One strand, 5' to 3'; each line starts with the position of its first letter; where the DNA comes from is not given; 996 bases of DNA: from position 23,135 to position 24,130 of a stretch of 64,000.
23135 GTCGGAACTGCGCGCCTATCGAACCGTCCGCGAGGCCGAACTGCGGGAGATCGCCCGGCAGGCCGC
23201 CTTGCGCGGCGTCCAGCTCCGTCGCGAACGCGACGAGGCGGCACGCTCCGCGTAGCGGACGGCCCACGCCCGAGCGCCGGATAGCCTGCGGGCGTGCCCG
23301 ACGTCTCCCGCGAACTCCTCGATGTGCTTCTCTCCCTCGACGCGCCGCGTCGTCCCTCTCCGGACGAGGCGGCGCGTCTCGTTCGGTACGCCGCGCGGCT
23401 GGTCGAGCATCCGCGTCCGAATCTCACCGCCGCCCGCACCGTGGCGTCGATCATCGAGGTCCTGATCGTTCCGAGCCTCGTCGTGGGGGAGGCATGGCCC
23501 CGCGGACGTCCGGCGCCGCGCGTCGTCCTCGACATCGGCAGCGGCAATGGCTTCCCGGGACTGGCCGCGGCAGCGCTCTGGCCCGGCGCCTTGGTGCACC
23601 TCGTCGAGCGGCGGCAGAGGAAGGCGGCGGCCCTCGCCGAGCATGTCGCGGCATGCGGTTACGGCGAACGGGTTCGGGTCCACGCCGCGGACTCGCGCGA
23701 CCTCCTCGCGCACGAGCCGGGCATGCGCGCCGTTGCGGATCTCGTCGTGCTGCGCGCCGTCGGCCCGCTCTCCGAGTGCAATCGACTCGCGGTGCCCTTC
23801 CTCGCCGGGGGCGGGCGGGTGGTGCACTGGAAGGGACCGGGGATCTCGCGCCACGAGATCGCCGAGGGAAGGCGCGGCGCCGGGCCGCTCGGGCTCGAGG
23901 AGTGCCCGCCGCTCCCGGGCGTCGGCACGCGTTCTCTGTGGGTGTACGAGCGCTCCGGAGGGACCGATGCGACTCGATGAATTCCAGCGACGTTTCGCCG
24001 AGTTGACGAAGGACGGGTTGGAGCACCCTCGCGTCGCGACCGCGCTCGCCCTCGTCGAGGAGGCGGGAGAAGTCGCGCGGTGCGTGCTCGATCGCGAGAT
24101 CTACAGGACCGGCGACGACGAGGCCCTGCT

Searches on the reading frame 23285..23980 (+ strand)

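Call 68: search_protein_families(library=pfam, proteins=[window:23285-23980:+], max_evalue=0.01)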
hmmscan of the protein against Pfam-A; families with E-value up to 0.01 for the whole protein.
window:23285-23980:+ (231 aa): 3 families
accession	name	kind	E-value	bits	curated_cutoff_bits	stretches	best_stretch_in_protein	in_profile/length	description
PF02527.21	GidB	-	4.3e-20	72.3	27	1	31-193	4-157/184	rRNA small subunit methyltransferase G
PF13649.12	Methyltransf_25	-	0.0023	19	27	1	81-145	1-63/97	Methyltransferase domain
PF13847.12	Methyltransf_31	-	0.0024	18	27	1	80-158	6-82/145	Methyltransferase domain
